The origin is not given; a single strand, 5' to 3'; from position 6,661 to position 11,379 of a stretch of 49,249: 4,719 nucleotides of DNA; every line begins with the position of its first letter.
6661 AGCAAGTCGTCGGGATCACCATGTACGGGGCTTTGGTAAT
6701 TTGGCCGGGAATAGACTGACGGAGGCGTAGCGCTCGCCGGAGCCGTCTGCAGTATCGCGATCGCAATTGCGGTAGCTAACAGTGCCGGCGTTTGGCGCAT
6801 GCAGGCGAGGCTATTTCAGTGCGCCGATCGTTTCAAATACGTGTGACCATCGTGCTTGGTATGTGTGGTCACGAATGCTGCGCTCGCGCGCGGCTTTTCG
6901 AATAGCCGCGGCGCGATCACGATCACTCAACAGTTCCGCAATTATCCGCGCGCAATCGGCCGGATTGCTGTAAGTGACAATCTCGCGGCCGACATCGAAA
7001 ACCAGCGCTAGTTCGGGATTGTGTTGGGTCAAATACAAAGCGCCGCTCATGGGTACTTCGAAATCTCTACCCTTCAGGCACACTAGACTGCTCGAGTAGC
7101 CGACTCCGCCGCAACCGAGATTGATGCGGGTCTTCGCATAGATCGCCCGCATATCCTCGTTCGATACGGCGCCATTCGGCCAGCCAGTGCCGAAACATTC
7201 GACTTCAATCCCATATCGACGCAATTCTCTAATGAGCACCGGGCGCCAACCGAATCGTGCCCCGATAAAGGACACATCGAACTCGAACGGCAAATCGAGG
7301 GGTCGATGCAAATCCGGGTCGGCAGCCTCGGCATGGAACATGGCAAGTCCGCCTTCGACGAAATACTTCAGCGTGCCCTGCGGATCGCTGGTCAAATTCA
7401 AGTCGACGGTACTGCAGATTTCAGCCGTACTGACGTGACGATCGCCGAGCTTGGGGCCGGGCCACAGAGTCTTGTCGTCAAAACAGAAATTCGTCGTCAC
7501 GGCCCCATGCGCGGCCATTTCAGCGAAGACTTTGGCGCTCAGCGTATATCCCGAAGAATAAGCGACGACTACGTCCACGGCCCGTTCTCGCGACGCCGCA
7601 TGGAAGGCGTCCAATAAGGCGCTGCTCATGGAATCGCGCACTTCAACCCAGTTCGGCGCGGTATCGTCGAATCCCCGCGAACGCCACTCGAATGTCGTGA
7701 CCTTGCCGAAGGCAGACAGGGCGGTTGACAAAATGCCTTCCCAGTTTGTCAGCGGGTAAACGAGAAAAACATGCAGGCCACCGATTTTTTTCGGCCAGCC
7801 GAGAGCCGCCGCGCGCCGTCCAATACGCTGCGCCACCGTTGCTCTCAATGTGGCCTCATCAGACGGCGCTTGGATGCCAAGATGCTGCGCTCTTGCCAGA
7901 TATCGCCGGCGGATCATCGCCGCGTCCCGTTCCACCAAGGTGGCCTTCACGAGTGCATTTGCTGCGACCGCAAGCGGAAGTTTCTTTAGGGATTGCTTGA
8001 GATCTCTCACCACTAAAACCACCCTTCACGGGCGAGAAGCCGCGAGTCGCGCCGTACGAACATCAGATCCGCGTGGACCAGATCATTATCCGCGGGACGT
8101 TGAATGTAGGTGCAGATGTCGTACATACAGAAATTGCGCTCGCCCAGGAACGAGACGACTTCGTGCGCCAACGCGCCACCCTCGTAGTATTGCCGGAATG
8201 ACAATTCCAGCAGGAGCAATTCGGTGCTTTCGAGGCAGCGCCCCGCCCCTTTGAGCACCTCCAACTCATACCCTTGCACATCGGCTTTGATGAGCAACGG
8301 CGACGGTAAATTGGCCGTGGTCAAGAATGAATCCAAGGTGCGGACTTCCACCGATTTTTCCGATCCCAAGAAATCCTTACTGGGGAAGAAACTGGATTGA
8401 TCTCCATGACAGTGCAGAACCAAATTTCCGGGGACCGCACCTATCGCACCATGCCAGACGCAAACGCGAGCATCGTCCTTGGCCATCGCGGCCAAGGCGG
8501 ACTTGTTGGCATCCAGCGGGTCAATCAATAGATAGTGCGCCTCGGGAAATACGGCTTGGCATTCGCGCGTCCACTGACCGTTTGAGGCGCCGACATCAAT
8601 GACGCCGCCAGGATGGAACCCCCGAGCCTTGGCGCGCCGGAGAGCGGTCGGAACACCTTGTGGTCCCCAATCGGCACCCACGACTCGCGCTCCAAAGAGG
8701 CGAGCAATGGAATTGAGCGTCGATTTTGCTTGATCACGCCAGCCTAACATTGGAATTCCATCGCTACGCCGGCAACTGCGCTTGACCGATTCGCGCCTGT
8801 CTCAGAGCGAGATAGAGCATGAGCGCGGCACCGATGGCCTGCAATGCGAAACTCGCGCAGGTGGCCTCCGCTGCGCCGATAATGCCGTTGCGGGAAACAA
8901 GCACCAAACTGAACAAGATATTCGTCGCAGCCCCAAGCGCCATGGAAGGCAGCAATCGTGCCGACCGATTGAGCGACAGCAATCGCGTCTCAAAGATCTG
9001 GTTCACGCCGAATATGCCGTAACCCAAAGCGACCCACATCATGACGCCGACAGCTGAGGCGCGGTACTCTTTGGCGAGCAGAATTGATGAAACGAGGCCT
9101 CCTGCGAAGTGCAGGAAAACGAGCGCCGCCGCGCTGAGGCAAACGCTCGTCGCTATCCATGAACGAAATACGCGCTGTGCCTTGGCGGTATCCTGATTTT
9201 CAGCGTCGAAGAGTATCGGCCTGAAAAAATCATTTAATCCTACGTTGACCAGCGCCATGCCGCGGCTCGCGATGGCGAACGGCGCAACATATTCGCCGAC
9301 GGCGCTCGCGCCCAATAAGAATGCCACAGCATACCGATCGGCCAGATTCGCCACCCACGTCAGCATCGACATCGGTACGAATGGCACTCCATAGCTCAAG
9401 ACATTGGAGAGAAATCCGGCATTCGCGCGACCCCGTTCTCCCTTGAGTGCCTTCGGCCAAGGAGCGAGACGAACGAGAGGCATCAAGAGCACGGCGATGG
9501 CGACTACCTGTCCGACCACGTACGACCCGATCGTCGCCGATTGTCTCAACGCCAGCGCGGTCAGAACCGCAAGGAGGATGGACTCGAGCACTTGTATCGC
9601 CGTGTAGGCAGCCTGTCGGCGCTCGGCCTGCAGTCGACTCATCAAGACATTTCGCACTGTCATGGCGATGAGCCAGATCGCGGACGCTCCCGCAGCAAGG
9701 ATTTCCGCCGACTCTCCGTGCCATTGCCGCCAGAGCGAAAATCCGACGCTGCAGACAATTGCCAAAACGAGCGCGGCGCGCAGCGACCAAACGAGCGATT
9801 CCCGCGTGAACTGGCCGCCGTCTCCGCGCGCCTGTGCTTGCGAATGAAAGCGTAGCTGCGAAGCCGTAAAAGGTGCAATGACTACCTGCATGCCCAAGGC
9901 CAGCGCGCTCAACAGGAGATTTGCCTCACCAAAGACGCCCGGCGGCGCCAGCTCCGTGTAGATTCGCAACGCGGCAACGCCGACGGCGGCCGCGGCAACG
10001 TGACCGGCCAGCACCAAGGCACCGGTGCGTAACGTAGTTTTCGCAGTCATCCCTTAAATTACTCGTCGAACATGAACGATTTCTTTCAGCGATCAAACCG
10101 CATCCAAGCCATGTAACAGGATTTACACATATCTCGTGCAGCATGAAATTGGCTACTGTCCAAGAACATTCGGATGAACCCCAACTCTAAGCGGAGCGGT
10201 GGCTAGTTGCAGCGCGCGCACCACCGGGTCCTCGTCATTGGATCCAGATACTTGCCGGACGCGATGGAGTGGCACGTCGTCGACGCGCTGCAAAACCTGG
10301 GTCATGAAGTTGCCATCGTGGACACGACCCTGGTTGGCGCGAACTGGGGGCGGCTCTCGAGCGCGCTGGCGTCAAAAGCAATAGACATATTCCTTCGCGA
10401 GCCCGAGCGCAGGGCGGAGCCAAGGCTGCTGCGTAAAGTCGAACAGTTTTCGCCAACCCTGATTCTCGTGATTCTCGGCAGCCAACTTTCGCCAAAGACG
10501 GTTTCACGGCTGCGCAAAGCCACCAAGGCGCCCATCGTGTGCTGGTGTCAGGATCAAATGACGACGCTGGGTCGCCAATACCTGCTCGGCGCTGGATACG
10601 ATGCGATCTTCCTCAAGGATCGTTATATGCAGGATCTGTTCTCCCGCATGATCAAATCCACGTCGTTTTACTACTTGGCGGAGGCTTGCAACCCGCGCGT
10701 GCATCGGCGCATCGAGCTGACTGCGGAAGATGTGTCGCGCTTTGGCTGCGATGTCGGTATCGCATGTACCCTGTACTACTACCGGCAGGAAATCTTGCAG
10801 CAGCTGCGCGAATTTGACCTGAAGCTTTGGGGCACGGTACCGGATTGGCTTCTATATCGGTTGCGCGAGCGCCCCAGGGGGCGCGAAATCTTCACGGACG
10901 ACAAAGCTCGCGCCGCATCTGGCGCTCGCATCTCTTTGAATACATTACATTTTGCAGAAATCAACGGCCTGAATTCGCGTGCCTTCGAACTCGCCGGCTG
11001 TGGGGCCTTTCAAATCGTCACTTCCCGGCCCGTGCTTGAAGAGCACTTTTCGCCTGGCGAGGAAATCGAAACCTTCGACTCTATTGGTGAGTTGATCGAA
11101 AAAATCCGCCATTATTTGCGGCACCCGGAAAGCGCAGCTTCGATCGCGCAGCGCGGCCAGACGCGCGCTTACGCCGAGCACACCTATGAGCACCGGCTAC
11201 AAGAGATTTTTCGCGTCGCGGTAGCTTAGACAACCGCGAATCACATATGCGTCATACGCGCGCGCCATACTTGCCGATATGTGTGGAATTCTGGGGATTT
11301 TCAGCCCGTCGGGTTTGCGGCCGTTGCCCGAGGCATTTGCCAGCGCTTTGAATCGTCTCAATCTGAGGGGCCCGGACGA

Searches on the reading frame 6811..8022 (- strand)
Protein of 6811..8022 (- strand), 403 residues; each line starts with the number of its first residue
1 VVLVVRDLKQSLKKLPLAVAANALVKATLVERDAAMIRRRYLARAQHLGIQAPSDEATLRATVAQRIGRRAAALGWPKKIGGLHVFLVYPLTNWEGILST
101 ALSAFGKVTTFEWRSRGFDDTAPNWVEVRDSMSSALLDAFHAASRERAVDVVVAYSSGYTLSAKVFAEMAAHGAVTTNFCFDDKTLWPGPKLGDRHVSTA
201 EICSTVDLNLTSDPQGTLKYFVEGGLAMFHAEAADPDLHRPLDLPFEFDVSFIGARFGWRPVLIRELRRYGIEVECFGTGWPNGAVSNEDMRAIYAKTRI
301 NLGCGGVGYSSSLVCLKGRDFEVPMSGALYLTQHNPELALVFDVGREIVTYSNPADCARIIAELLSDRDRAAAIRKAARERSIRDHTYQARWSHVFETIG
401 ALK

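Call 7: search_protein_families(library=ncbifam, proteins=[window:6811-8022:-], max_evalue=0.001)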
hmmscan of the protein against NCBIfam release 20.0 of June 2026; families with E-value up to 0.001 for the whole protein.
window:6811-8022:- (403 aa): 0 families

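Call 8: search_protein_families(library=pfam, proteins=[window:6811-8022:-], max_evalue=0.001)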
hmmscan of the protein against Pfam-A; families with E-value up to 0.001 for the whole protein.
window:6811-8022:- (403 aa): 1 family
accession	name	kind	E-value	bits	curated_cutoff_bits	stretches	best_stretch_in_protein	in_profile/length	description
PF13524.12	Glyco_trans_1_2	-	2e-26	93.1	25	1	263-394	5-141/144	Glycosyl transferase-like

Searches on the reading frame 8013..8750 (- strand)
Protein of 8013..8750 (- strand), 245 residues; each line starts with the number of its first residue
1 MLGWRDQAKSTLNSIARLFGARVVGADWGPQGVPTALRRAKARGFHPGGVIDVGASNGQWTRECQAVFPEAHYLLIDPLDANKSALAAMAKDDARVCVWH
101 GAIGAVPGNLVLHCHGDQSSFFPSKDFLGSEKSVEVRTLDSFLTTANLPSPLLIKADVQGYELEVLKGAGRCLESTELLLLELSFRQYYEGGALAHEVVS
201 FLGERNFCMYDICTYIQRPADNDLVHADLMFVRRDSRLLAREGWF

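Call 7: search_protein_families(library=ncbifam, proteins=[window:8013-8750:-], max_evalue=0.001)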
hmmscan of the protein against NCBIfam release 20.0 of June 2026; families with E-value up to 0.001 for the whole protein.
window:8013-8750:- (245 aa): 1 family
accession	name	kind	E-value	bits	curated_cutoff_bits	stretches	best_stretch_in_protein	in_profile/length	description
TIGR01444.1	fkbM_fam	subfamily_domain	1.7e-21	77.2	37.7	1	50-183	2-142/143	FkbM family methyltransferase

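Call 8: search_protein_families(library=pfam, proteins=[window:8013-8750:-], max_evalue=0.001)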
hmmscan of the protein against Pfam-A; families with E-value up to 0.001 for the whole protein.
window:8013-8750:- (245 aa): 1 family
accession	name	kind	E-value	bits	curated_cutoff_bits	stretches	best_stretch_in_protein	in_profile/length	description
PF05050.19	Methyltransf_21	-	4.5e-17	63.2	22.7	1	52-207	1-171/173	Methyltransferase FkbM domain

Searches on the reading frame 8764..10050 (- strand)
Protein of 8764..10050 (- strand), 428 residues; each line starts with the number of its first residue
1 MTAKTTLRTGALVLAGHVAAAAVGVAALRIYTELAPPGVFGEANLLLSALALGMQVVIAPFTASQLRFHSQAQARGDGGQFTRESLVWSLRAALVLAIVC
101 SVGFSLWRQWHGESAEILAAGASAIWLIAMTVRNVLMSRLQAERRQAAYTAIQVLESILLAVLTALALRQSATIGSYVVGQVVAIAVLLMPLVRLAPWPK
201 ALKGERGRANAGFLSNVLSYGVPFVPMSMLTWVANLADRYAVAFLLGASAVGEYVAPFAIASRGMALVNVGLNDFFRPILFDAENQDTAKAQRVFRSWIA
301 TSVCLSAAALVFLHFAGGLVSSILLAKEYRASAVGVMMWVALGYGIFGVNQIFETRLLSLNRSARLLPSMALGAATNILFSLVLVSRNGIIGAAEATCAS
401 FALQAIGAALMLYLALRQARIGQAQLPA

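Call 7: search_protein_families(library=ncbifam, proteins=[window:8764-10050:-], max_evalue=0.001)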
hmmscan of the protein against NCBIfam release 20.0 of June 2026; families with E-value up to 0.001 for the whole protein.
window:8764-10050:- (428 aa): 1 family
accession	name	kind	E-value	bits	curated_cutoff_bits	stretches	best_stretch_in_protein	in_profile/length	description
NF050818.1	PolSacchBiosHfsF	equivalog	3.3e-21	75.9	700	1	16-411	12-402/468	polysaccharide biosynthesis protein HfsF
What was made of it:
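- On Wza/Wzc-type (OPX-PCP-BY-kinase) polysaccharide export: The flippase candidate at 8764-10050 gives only a weak HfsF hit (call 7).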

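Call 8: search_protein_families(library=pfam, proteins=[window:8764-10050:-], max_evalue=0.001)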
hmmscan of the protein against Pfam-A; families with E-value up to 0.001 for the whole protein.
window:8764-10050:- (428 aa): 0 families

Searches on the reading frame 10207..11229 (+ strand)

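Call 7: search_protein_families(library=ncbifam, proteins=[window:10207-11229:+], max_evalue=0.001)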
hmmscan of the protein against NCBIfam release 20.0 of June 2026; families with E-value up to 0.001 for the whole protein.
window:10207-11229:+ (340 aa): 0 families

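Call 8: search_protein_families(library=pfam, proteins=[window:10207-11229:+], max_evalue=0.001)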
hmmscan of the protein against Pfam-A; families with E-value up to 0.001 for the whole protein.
window:10207-11229:+ (340 aa): 1 family
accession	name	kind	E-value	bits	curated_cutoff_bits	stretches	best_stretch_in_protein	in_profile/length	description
PF13524.12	Glyco_trans_1_2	-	7.8e-34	117.1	25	1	193-335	1-143/144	Glycosyl transferase-like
